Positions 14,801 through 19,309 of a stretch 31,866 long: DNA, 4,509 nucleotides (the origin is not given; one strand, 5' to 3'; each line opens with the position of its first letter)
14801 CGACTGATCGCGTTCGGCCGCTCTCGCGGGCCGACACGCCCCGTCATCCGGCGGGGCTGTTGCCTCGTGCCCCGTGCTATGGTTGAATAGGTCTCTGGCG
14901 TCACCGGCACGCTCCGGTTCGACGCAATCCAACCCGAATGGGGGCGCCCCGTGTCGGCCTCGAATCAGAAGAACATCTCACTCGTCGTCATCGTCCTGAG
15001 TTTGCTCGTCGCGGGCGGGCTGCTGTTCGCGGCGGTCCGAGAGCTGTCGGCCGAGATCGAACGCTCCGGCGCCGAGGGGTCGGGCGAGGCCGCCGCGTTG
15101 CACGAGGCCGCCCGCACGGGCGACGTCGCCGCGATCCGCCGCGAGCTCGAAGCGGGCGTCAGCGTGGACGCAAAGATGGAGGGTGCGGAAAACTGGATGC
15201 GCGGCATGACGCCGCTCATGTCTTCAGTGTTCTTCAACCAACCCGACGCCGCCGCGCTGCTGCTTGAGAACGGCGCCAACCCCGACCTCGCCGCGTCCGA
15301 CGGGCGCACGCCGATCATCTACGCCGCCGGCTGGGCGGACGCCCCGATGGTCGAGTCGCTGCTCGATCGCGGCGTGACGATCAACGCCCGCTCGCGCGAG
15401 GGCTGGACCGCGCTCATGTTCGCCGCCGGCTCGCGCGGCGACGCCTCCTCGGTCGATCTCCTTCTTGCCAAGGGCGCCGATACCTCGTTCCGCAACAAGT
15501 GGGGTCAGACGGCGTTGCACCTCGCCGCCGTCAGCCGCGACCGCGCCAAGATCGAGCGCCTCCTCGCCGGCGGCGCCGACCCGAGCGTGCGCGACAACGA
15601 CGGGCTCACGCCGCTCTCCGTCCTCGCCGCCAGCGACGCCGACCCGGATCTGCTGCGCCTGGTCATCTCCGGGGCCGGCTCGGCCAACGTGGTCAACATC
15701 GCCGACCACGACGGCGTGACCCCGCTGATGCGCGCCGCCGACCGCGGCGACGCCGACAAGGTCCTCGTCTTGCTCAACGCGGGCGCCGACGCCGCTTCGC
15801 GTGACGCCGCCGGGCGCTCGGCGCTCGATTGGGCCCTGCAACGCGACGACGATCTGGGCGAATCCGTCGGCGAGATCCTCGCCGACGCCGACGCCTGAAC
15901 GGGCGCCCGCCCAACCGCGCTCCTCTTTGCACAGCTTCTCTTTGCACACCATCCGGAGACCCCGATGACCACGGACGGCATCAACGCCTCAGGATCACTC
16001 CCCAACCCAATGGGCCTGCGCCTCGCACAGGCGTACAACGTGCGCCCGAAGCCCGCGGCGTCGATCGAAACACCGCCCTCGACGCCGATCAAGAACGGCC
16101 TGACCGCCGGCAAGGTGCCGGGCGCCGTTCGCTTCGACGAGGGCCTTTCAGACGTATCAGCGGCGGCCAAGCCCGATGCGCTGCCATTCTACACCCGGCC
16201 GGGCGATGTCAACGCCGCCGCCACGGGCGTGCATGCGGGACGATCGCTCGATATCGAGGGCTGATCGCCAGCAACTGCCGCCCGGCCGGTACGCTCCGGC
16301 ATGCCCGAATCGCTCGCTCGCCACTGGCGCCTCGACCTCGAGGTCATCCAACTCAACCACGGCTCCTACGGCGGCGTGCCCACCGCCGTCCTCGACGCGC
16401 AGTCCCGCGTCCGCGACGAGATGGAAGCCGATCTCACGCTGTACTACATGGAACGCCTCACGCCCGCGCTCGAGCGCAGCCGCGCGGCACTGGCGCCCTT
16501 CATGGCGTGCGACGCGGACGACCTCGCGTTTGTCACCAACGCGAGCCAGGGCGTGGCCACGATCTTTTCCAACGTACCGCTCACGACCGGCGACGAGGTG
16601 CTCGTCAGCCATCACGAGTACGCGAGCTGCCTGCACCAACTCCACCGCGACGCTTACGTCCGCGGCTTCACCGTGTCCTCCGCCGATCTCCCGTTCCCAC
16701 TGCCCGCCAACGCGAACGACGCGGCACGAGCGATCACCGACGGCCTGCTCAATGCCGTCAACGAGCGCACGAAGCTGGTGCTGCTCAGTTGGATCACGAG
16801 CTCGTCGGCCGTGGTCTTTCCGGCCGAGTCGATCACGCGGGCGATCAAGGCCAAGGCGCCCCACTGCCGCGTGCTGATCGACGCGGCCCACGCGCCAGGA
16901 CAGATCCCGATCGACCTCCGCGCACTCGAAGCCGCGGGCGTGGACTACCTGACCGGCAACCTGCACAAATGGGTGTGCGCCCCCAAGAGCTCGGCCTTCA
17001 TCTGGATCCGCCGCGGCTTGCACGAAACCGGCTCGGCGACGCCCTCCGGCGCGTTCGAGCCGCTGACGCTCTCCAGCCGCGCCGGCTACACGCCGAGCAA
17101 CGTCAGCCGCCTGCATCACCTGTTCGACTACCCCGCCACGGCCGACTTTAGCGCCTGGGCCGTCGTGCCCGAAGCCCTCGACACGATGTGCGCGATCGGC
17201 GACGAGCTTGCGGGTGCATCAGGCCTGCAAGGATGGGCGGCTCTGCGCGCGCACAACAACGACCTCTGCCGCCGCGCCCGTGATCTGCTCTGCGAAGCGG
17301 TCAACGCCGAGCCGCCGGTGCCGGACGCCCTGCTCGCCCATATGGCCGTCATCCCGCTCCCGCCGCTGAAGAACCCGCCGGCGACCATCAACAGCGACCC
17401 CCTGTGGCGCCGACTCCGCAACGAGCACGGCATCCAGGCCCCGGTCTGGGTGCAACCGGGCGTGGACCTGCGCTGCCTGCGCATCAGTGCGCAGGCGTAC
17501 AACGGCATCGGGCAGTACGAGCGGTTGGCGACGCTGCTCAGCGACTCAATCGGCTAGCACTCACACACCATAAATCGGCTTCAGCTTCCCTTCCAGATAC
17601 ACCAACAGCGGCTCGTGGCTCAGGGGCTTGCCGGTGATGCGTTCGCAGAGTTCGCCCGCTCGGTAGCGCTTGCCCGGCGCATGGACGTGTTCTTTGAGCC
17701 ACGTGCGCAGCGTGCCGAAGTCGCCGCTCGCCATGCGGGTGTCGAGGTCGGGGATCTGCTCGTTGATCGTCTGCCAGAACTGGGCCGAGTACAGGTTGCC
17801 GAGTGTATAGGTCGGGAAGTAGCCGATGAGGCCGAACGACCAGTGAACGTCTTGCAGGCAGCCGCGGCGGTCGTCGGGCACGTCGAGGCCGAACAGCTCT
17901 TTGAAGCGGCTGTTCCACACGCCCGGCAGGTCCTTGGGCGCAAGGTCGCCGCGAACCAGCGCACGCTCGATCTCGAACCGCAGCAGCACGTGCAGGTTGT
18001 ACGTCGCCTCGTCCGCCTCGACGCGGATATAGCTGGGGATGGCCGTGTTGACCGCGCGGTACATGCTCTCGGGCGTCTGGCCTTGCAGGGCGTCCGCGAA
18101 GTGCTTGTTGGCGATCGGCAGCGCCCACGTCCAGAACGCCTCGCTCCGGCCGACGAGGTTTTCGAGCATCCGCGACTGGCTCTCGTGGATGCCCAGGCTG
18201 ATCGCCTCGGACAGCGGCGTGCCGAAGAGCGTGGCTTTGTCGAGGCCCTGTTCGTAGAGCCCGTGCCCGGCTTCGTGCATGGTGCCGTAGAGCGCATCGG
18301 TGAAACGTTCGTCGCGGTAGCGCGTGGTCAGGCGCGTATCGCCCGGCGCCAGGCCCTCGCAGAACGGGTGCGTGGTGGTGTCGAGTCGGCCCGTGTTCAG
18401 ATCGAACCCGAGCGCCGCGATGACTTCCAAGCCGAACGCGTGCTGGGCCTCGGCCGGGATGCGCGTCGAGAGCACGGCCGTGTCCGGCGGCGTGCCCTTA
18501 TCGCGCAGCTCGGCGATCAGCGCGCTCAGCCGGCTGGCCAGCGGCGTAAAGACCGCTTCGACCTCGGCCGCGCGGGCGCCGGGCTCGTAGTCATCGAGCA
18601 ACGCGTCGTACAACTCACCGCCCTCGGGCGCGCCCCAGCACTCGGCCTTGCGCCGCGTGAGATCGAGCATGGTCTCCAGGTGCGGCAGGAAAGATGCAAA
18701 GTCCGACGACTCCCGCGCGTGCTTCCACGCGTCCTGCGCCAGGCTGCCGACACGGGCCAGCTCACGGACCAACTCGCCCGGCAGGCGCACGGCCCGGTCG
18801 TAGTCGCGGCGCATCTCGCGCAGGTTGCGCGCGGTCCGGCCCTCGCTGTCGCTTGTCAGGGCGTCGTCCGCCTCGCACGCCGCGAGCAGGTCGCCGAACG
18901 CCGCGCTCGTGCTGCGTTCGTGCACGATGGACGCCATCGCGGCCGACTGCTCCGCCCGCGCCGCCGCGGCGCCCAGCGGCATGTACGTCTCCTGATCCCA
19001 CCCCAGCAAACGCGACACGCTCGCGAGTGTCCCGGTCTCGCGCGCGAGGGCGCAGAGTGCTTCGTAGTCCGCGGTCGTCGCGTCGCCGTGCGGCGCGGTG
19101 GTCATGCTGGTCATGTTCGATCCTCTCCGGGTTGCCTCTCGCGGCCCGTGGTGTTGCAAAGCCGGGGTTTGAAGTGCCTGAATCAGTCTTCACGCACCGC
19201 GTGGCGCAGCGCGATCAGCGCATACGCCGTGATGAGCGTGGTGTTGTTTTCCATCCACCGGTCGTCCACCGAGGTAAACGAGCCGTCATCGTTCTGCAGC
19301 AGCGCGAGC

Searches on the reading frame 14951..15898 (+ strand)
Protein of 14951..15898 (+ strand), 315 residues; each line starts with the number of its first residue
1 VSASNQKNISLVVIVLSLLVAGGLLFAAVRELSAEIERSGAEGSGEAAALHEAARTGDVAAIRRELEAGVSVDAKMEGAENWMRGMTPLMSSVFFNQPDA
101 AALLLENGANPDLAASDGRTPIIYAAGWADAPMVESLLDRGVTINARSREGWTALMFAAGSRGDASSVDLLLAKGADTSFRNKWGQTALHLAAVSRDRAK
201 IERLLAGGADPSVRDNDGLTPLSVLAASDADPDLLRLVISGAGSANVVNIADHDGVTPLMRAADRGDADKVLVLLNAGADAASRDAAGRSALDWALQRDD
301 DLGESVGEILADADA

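Call 21: search_protein_families(library=pfam, proteins=[window:14951-15898:+], max_evalue=0.00001)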
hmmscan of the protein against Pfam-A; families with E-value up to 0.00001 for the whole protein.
window:14951-15898:+ (315 aa): 5 families
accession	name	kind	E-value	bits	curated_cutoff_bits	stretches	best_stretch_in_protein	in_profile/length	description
PF00023.36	Ank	-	5.8e-37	124.1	21.1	0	151-183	2-33/33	Ankyrin repeat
PF12796.13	Ank_2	-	2.3e-35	121.5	27.3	4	155-239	1-80/90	Ankyrin repeats (3 copies)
PF13857.12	Ank_5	-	5.2e-29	100.4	27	2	137-192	1-56/56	Ankyrin repeats (many copies)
PF13606.12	Ank_3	-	2.2e-27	92.1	22.3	0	185-212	2-29/30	Ankyrin repeat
PF13637.12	Ank_4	-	3.6e-26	91.1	22.7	0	132-172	11-50/50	Ankyrin repeats (many copies)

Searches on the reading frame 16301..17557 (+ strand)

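Call 21: search_protein_families(library=pfam, proteins=[window:16301-17557:+], max_evalue=0.00001)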
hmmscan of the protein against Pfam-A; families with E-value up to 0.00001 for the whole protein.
window:16301-17557:+ (418 aa): 2 families
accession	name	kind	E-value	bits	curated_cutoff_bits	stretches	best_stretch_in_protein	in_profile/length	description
PF00266.25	Aminotran_5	-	4.1e-15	56.1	21.5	1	49-243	37-220/371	Aminotransferase class-V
PF00155.27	Aminotran_1_2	-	6.3e-07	29.3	19.7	0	15-200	3-191/361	Aminotransferase class I and II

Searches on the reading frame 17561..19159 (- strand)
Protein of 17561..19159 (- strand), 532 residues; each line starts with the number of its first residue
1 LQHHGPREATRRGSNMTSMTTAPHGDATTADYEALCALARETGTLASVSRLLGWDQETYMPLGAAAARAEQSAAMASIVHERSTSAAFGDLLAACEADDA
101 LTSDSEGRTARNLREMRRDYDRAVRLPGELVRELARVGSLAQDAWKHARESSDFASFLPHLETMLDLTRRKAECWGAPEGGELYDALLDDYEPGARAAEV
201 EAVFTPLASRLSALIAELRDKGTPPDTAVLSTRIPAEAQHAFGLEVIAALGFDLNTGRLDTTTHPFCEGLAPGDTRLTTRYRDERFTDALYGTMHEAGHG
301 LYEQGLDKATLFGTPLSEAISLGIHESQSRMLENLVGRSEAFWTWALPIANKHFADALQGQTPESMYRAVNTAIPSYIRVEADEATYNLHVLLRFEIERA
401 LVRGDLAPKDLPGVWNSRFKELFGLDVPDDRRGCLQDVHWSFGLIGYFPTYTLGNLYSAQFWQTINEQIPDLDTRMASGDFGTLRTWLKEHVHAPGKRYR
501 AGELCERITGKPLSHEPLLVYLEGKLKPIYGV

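Call 21: search_protein_families(library=pfam, proteins=[window:17561-19159:-], max_evalue=0.00001)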
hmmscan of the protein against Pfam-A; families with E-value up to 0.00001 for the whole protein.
window:17561-19159:- (532 aa): 1 family
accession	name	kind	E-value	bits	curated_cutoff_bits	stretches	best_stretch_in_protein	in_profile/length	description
PF02074.21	Peptidase_M32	-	1e-170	569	25.1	1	38-525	5-488/489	Carboxypeptidase Taq (M32) metallopeptidase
